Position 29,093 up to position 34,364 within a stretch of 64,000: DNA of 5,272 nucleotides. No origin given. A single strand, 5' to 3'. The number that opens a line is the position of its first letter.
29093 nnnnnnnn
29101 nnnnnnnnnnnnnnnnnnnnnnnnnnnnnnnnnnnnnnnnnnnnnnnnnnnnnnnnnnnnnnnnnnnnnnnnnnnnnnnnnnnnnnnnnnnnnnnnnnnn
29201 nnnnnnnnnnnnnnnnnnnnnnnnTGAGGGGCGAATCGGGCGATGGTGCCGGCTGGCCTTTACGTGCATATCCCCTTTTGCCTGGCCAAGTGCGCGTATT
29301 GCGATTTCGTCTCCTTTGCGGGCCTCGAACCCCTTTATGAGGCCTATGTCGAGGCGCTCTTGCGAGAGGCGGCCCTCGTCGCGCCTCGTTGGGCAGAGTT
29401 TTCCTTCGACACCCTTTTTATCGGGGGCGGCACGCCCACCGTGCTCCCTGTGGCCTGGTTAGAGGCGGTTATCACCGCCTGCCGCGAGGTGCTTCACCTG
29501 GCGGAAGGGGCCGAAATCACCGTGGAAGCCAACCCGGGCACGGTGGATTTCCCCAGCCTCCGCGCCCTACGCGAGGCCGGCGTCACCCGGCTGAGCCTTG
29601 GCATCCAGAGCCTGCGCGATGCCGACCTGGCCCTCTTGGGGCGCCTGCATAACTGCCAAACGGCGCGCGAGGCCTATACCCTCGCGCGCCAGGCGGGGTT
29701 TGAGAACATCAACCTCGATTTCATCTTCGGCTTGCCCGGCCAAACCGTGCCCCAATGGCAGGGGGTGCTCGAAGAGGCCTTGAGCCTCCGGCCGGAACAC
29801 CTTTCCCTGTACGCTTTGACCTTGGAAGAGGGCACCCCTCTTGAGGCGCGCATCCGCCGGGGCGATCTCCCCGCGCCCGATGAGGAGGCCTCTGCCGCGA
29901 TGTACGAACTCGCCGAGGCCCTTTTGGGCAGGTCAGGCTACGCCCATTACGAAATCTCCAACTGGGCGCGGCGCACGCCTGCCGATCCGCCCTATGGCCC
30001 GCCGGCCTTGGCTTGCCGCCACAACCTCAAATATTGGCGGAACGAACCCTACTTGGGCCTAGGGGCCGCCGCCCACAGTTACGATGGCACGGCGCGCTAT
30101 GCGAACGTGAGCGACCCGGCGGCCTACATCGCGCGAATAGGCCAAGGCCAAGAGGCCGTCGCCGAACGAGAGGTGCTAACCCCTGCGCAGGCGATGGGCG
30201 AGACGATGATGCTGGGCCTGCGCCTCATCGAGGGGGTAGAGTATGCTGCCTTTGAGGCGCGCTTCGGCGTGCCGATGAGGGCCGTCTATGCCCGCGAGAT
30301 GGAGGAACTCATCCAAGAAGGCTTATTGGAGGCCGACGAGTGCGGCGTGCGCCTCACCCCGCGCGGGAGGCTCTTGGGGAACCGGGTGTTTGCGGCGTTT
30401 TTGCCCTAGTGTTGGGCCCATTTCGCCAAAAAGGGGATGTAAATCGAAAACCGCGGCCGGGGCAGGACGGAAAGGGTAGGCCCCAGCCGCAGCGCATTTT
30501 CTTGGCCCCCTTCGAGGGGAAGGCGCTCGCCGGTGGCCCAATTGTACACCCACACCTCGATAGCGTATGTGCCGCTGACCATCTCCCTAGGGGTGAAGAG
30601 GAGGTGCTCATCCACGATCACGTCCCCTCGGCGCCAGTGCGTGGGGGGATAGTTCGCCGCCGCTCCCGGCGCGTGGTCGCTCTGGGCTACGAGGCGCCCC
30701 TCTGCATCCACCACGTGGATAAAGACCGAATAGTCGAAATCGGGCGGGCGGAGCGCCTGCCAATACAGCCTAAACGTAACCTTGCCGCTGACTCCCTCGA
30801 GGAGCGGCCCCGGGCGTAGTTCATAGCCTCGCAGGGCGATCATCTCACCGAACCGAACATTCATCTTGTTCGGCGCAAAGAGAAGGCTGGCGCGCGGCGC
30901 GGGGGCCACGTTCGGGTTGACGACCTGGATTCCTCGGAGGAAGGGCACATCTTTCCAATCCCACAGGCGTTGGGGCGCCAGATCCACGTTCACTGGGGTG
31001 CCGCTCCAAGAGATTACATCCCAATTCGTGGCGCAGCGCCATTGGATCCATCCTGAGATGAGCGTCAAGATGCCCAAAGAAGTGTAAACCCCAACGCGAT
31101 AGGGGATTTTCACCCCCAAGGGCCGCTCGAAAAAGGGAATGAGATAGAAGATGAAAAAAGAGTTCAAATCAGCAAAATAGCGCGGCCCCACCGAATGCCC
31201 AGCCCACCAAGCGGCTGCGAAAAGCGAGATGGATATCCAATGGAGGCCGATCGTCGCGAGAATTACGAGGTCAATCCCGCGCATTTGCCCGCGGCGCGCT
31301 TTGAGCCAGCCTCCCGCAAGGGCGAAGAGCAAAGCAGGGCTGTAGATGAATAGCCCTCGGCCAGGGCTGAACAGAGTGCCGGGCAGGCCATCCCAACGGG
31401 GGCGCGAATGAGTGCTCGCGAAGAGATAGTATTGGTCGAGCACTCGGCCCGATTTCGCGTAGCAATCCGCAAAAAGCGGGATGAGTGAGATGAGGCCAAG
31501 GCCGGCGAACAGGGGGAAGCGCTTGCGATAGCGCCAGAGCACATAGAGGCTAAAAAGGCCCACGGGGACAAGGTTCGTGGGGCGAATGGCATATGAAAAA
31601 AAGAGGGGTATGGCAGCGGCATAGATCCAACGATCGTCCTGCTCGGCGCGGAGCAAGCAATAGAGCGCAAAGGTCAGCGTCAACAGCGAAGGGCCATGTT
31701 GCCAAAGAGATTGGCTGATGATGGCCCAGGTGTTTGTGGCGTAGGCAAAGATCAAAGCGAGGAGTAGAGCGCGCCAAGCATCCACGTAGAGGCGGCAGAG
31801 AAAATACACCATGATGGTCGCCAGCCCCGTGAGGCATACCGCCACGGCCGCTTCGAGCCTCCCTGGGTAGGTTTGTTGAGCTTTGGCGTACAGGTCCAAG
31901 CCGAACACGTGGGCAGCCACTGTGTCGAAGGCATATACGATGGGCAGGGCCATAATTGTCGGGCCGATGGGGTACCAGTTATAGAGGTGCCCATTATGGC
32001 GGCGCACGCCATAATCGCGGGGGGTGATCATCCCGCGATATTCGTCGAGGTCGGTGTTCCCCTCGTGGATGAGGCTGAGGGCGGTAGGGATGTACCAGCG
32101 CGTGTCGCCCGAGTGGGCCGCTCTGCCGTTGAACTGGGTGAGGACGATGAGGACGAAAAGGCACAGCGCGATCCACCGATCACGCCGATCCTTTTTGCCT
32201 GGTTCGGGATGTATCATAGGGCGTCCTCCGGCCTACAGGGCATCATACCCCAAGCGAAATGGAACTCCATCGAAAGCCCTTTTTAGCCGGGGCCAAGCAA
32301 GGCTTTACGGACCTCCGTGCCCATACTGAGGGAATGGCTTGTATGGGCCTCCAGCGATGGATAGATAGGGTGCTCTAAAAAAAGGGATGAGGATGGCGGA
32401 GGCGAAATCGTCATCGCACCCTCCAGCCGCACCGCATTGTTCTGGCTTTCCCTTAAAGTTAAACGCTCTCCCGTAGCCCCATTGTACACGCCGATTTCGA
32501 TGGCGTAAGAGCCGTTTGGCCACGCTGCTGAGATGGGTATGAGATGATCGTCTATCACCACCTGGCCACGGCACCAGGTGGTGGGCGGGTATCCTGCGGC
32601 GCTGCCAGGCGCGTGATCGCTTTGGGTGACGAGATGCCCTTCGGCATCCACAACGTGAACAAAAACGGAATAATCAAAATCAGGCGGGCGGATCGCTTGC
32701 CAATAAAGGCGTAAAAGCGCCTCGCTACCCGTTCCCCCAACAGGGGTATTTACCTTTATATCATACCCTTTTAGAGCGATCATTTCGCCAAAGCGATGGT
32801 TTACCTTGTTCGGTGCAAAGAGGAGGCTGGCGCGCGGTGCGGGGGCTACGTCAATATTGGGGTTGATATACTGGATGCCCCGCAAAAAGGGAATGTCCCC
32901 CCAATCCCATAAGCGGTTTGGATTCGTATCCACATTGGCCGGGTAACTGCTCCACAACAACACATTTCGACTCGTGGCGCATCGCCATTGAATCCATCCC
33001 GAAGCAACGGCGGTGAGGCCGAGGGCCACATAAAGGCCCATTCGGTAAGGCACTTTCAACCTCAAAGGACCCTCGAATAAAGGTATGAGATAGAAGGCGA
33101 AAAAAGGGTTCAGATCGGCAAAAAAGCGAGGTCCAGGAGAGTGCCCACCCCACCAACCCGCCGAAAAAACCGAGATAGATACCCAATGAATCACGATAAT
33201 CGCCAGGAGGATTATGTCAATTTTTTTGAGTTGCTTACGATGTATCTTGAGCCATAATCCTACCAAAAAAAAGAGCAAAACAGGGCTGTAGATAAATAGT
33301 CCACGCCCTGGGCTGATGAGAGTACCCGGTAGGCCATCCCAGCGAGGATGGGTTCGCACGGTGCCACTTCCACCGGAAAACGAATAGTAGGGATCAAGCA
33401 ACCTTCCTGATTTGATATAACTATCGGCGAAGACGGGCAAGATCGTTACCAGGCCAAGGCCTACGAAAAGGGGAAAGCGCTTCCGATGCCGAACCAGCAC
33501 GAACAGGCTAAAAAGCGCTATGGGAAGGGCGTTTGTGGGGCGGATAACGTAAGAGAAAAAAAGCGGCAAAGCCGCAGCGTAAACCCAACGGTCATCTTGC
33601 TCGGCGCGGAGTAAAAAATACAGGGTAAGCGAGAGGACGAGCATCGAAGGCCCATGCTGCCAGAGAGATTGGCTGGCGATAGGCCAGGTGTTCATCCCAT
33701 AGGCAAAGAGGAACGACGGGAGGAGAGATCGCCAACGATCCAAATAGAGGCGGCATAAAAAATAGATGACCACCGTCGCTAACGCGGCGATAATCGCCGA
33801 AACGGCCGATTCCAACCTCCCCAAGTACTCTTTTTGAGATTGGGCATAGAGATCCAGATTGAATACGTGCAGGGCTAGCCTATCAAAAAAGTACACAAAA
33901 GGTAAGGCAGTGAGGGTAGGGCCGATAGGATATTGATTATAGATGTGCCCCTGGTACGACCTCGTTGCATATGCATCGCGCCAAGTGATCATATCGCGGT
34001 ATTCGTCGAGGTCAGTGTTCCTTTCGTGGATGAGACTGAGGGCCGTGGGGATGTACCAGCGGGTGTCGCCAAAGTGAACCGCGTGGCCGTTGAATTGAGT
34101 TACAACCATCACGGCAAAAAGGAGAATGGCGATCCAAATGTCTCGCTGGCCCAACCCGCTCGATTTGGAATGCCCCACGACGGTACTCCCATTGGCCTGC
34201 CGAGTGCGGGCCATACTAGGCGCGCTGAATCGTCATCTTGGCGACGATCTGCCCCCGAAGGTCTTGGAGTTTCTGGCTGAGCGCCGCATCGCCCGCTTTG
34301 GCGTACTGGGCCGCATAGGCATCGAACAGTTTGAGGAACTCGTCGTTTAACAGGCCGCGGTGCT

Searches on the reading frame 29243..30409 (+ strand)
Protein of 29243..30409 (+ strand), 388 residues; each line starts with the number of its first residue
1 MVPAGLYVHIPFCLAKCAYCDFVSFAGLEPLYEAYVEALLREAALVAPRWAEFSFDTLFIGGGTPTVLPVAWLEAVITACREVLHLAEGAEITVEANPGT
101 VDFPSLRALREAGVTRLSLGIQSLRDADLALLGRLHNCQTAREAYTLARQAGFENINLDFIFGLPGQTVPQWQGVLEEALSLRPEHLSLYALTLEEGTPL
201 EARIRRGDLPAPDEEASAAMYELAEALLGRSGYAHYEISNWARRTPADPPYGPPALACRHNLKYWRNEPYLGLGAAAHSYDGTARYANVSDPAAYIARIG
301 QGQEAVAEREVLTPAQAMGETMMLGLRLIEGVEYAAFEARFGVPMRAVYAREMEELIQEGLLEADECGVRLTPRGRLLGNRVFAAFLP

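Call 43: search_protein_families(library=pfam, proteins=[window:29243-30409:+], max_evalue=0.001)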
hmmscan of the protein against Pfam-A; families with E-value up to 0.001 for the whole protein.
window:29243-30409:+ (388 aa): 2 families
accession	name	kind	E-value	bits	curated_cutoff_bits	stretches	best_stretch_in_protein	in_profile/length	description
PF04055.27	Radical_SAM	-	3.3e-22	79.8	29.5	1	7-177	1-164/166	Radical SAM superfamily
PF06969.22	HemN_C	-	4.2e-20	72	24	1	312-378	1-67/67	HemN C-terminal domain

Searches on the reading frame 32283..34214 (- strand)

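Call 44: search_protein_families(library=pfam, proteins=[window:32283-34214:-], max_evalue=0.001)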
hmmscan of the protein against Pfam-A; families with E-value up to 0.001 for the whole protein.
window:32283-34214:- (643 aa): 1 family
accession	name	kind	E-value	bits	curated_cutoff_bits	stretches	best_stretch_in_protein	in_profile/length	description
PF13231.12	PMT_2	-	3.7e-06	27.7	26.1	1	138-248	27-143/160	Dolichyl-phosphate-mannose-protein mannosyltransferase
